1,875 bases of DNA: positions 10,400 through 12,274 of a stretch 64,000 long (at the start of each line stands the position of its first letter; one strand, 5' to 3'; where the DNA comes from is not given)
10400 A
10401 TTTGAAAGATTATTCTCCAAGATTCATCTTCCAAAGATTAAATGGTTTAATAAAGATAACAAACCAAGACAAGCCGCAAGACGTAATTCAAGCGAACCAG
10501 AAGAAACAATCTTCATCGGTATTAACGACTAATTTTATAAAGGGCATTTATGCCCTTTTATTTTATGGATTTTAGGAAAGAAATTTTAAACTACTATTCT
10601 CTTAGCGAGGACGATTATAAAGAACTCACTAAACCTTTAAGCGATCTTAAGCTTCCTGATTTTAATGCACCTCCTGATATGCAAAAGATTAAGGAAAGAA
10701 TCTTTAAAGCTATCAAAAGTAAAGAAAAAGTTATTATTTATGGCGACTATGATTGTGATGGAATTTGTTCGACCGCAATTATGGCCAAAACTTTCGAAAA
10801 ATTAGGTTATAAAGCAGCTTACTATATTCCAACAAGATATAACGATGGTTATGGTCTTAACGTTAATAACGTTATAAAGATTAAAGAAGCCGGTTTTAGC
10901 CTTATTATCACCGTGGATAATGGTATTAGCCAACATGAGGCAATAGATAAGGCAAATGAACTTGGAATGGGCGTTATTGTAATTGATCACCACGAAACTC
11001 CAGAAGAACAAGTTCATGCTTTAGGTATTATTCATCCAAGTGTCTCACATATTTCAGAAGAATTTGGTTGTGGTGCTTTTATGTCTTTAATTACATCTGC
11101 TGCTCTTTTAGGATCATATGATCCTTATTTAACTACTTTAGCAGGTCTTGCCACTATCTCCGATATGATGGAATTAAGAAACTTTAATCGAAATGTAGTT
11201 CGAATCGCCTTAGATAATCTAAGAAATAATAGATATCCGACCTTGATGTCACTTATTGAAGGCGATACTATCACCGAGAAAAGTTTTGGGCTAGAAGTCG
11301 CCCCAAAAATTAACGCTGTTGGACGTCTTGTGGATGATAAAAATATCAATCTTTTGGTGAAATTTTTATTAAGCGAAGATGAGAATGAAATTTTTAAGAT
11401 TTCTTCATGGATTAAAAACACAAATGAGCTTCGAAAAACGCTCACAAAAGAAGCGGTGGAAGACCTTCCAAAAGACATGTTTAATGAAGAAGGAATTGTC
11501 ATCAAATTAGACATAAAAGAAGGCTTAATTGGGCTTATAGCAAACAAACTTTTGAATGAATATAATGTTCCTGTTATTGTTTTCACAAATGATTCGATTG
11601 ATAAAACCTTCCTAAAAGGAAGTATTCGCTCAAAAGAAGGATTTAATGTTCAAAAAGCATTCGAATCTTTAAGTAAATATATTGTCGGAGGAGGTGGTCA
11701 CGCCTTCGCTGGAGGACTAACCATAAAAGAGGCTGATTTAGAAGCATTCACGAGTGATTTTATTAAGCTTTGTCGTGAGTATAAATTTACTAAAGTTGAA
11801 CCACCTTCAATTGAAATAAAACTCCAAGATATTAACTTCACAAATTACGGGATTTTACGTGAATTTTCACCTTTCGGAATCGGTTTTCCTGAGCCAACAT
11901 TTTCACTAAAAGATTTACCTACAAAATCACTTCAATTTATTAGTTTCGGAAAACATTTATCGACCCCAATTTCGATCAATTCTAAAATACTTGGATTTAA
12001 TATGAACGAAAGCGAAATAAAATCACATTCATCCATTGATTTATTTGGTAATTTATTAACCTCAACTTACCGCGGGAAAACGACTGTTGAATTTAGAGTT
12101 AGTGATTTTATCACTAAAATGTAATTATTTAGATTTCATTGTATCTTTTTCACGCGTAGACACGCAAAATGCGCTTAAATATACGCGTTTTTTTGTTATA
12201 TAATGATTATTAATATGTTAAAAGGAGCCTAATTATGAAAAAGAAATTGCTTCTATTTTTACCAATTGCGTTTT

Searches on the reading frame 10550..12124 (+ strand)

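Call 72: search_protein_families(library=pfam, proteins=[window:10550-12124:+], max_evalue=0.00001)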
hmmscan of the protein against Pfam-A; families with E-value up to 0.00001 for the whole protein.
window:10550-12124:+ (524 aa): 3 families
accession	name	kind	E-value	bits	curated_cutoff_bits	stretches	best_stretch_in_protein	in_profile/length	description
PF01368.27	DHH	-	1.8e-23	83.6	28.1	1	60-182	1-103/125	DHH family, N-terminal domain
PF02272.25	DHHA1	-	2.4e-16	60.5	25.9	1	318-408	7-100/102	DHHA1 domain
PF17768.7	RecJ_OB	-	7e-14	52.2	27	1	422-519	4-107/107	RecJ OB domain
